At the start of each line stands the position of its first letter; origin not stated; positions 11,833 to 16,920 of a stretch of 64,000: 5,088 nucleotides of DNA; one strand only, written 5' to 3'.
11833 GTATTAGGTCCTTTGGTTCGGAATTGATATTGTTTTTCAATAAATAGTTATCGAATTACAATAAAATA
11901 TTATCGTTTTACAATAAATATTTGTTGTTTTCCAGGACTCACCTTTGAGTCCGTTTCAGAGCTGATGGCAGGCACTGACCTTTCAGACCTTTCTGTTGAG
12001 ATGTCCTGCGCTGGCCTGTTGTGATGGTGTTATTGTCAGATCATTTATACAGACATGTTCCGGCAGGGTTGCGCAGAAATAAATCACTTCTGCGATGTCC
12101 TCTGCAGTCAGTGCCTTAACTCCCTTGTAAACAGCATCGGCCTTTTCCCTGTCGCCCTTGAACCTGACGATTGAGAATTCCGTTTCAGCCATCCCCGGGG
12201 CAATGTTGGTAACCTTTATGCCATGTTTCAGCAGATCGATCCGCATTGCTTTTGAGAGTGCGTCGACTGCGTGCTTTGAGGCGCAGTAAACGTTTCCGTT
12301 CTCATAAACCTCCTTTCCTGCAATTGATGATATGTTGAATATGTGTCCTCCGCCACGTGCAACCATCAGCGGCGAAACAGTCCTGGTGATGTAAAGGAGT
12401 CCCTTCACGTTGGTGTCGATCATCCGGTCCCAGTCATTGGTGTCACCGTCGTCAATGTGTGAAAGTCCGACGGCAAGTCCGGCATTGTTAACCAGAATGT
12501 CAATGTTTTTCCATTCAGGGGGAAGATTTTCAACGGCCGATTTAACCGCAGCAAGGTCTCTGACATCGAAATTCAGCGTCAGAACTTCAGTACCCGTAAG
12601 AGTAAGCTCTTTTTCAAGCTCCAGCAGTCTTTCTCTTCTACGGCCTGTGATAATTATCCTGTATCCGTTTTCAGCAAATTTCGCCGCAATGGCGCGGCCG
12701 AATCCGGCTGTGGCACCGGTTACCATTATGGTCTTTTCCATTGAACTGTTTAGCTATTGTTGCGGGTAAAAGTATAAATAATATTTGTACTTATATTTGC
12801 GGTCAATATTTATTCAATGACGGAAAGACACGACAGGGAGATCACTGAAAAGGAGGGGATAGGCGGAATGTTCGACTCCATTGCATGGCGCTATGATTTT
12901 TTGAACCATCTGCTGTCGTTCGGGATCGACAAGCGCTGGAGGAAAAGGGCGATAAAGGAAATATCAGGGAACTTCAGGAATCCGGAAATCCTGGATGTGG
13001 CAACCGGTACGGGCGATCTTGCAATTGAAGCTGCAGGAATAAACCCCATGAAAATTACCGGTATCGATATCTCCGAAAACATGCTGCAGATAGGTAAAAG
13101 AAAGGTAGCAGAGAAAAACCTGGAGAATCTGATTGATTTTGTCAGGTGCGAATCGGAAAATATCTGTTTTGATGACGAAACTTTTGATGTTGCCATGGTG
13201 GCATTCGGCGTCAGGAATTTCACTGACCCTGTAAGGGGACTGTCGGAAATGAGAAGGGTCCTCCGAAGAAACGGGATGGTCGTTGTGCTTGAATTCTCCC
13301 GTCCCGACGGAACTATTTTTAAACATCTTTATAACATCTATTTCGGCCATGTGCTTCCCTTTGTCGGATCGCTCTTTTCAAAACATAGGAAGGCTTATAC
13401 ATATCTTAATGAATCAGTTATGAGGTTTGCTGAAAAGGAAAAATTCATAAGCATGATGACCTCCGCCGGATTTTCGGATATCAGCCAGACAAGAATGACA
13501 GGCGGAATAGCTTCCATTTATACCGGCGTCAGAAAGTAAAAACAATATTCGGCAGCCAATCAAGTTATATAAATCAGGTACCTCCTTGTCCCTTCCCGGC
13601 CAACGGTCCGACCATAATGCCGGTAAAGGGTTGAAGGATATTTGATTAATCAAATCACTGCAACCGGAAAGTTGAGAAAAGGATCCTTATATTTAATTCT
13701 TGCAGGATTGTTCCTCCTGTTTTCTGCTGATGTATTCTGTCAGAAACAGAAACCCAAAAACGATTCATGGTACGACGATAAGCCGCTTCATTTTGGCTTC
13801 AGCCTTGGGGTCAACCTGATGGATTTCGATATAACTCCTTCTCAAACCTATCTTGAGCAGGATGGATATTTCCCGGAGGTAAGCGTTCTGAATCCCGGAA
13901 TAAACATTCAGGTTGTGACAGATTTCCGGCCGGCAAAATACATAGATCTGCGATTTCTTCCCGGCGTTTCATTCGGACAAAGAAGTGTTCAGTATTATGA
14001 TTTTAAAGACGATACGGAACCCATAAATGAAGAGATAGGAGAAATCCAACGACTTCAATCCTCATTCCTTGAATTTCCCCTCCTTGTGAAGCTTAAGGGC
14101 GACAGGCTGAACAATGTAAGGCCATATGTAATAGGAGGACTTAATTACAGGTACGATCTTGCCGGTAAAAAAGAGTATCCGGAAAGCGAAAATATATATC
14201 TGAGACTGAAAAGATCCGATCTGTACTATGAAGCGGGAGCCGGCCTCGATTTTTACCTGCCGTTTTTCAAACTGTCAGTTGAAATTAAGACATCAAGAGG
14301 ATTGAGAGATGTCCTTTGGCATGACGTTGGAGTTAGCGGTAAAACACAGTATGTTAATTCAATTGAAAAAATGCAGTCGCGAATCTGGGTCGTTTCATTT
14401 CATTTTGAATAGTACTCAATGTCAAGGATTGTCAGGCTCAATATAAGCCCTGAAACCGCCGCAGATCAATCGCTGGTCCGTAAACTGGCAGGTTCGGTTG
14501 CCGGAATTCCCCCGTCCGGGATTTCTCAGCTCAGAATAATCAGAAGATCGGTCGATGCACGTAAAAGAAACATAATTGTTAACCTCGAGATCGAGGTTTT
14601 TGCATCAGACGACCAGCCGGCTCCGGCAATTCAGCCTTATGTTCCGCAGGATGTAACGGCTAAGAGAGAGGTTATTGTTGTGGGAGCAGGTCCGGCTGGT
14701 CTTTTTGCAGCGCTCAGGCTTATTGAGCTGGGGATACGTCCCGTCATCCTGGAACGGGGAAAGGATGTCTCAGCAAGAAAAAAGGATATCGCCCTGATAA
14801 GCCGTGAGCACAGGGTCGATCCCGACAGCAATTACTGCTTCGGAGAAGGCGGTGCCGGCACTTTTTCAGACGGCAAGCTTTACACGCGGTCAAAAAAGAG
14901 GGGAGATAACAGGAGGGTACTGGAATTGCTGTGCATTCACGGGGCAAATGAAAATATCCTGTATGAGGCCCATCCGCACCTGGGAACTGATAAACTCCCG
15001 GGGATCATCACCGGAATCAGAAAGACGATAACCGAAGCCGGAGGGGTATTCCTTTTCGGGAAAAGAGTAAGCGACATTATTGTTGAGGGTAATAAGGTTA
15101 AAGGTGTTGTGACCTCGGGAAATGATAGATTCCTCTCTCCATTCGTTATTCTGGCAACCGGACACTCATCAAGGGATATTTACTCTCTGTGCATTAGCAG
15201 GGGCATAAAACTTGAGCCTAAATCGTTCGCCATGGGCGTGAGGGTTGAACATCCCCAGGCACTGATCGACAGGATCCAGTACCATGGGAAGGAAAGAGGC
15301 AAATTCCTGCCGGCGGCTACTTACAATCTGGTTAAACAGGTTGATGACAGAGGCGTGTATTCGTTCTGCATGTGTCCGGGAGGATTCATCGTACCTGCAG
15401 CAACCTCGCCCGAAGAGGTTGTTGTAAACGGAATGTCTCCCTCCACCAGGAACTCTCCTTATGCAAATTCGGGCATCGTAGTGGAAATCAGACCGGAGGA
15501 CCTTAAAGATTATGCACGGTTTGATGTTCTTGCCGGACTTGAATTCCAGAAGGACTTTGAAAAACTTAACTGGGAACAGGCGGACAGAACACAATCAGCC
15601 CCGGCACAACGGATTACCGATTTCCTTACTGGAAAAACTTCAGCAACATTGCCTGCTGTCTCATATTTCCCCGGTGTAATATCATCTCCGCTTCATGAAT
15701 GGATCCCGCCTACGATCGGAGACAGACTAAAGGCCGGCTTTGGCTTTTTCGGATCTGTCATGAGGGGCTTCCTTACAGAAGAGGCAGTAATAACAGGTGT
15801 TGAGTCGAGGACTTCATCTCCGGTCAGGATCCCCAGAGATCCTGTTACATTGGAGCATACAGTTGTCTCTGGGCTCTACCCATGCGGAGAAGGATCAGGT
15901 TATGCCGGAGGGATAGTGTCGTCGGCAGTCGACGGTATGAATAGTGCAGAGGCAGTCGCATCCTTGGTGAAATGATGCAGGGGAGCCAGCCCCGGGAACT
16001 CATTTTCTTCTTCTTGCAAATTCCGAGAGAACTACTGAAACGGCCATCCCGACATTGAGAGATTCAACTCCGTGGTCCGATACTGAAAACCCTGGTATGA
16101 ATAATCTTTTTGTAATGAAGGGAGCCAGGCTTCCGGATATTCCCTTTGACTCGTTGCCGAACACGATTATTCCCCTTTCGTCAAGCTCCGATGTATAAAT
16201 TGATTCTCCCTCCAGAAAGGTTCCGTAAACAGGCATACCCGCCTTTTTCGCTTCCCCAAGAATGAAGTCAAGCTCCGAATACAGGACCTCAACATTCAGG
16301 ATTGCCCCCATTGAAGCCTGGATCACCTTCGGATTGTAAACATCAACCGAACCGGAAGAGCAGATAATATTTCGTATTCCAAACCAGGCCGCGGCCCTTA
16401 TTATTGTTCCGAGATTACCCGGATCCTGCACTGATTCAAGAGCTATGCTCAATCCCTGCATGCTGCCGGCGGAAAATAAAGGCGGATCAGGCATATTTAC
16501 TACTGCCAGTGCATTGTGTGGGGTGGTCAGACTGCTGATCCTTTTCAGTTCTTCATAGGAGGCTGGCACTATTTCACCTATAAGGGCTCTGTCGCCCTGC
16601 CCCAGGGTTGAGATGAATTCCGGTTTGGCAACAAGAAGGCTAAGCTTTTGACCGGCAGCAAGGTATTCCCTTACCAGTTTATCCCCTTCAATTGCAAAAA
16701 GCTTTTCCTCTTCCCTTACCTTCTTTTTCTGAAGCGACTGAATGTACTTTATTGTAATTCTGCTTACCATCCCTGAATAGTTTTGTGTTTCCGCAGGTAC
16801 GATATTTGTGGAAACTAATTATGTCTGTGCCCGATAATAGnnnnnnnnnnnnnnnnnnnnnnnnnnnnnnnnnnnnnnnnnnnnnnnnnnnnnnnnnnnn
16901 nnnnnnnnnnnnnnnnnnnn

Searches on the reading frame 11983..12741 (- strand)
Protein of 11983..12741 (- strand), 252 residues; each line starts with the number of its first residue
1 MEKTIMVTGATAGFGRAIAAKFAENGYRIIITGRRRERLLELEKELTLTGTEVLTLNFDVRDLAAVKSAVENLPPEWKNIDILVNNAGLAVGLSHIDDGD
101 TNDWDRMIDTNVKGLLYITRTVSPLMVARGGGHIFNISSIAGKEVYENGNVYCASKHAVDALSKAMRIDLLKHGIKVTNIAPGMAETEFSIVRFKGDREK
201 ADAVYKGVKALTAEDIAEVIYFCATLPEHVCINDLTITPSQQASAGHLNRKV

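Call 88: search_protein_families(library=pfam, proteins=[window:11983-12741:-], max_evalue=0.00001)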
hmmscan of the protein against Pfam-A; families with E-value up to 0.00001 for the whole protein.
window:11983-12741:- (252 aa): 3 families
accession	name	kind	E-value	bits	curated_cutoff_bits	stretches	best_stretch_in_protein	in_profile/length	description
PF00106.31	adh_short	-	7.1e-56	189.2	26.6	1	3-190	1-187/195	short chain dehydrogenase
PF13561.12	adh_short_C2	-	1.1e-41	143.5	27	1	9-223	1-216/236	Enoyl-(Acyl carrier protein) reductase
PF08659.16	KR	-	3.3e-15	56.9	22.6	1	4-167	2-164/180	KR domain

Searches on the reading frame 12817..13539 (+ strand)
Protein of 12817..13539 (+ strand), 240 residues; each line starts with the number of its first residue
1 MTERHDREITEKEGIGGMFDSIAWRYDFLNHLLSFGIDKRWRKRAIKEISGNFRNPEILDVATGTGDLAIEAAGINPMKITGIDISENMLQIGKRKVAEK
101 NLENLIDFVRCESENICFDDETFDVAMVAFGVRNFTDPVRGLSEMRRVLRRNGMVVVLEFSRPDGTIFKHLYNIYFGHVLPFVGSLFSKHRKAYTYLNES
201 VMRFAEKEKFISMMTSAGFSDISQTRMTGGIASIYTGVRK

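Call 89: search_protein_families(library=pfam, proteins=[window:12817-13539:+], max_evalue=0.00001)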
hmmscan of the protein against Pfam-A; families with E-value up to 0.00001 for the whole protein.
window:12817-13539:+ (240 aa): 6 families
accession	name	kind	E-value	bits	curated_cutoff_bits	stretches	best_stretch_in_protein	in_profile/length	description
PF01209.24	Ubie_methyltran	-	5.3e-65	219.5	20.1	1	13-238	7-232/233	ubiE/COQ5 methyltransferase family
PF13649.12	Methyltransf_25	-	8.1e-19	68.6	27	1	58-153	1-97/97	Methyltransferase domain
PF08241.18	Methyltransf_11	-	2.5e-18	66.9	21.2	1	59-157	1-95/95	Methyltransferase domain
PF13847.12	Methyltransf_31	-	2e-16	60.4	27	1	56-161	5-113/145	Methyltransferase domain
PF08242.18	Methyltransf_12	-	3.3e-10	41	30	1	59-155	1-98/98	Methyltransferase domain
PF13489.12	Methyltransf_23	-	5.8e-09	36.3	27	1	44-223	11-163/164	Methyltransferase domain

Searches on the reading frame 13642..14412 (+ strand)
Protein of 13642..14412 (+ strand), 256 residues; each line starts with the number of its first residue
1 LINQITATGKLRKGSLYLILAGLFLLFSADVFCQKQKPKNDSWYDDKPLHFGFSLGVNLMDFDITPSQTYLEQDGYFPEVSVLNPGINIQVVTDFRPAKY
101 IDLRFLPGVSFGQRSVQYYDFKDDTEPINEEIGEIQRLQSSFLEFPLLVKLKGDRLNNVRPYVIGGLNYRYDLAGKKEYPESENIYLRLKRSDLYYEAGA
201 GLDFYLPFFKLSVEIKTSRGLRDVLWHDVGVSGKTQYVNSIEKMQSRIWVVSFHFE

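Call 89: search_protein_families(library=pfam, proteins=[window:13642-14412:+], max_evalue=0.00001)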
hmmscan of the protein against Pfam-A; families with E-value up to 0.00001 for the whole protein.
window:13642-14412:+ (256 aa): 1 family
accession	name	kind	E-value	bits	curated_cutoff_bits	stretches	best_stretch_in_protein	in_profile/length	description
PF13568.12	OMP_b-brl_2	-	7.8e-17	62.3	27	1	38-224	6-173/175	Outer membrane protein beta-barrel domain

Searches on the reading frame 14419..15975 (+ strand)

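Call 89: search_protein_families(library=pfam, proteins=[window:14419-15975:+], max_evalue=0.00001)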
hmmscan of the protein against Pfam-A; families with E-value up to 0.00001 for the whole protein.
window:14419-15975:+ (518 aa): 6 families
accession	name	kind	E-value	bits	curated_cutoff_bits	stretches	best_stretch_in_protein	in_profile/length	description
PF21688.3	FAD-depend_C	-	1.4e-71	241.2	27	1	269-465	1-197/197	FAD-dependent protein, C-terminal domain-like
PF01266.30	DAO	-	5.5e-11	43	27.9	0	198-267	153-223/353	FAD dependent oxidoreductase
PF01134.28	GIDA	-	2.6e-09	37.1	22.1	0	200-262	101-166/391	Glucose inhibited division protein A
PF03486.20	HI0933_like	-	4.1e-07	30.1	50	0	84-118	2-36/244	HI0933-like protein Rossmann domain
PF00890.30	FAD_binding_2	-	1.7e-06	28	20.4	0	85-116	2-33/414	FAD binding domain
PF01494.25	FAD_binding_3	-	2e-06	27.7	22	1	84-118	3-37/349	FAD binding domain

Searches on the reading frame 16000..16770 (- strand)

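Call 89: search_protein_families(library=pfam, proteins=[window:16000-16770:-], max_evalue=0.00001)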
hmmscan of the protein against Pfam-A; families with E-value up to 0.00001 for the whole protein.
window:16000-16770:- (256 aa): 2 families
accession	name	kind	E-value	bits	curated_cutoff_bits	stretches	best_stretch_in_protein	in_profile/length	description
PF00588.24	SpoU_methylase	-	7.3e-31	107.6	29.7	1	107-248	2-141/142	SpoU rRNA Methylase family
PF22435.1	MRM3-like_sub_bind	-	5.5e-15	56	27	1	6-89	3-84/84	MRM3-like substrate binding domain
